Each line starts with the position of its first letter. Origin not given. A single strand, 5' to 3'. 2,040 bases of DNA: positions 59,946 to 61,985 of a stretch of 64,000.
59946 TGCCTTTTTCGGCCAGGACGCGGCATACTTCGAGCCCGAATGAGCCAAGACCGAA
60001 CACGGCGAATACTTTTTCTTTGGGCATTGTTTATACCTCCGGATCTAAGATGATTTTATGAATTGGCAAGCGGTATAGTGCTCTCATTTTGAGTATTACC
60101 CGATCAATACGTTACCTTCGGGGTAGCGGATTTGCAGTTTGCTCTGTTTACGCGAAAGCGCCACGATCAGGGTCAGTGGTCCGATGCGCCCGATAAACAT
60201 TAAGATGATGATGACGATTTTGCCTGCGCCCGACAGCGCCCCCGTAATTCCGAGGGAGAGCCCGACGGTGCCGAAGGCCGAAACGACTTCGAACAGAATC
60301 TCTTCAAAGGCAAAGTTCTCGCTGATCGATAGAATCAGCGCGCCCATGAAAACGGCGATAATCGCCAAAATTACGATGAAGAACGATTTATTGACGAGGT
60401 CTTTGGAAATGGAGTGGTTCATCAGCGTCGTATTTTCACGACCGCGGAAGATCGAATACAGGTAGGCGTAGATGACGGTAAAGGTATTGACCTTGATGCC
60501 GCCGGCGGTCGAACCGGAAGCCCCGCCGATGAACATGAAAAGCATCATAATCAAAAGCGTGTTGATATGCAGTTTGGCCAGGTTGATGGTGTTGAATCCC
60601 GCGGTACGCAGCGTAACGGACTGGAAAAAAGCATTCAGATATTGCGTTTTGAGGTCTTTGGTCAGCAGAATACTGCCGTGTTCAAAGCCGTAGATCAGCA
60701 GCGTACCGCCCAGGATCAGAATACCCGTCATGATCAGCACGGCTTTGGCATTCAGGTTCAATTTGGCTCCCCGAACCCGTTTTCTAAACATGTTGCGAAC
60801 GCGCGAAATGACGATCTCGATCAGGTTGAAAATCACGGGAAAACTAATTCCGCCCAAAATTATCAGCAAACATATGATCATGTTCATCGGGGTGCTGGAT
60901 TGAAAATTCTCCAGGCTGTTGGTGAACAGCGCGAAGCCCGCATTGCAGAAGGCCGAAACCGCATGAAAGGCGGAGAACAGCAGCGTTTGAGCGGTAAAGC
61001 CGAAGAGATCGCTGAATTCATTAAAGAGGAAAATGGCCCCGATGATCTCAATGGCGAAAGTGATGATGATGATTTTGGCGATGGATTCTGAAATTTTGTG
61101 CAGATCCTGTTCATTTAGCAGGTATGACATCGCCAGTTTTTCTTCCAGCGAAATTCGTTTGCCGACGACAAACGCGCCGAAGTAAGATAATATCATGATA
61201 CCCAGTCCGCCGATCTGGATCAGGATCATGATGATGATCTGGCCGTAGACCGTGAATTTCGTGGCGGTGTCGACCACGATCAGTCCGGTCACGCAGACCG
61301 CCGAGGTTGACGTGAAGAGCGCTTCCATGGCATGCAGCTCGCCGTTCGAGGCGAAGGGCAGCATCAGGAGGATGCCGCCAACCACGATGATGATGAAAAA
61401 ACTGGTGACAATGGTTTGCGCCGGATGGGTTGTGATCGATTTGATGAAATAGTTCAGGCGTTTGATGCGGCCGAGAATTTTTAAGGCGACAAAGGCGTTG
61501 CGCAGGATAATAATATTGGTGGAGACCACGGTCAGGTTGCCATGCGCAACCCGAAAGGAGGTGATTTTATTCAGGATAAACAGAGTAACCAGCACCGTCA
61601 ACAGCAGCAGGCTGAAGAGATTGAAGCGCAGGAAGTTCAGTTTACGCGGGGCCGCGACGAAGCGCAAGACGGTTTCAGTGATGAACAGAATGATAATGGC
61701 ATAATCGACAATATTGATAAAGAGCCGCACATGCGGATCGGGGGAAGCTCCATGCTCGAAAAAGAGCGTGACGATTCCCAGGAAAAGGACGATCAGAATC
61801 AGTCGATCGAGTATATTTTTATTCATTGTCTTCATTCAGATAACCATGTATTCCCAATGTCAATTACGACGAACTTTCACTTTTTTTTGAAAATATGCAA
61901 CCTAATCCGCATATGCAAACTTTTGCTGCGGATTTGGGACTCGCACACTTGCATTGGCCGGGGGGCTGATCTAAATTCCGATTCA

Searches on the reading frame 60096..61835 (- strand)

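Call 54: search_protein_families(library=pfam, proteins=[window:60096-61835:-], max_evalue=0.00001)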
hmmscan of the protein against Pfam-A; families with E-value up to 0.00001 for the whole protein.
window:60096-61835:- (579 aa): 1 family
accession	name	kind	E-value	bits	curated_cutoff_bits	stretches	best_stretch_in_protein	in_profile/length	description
PF02386.22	TrkH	-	2.2e-72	244.6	27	1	115-561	9-491/502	Cation transport protein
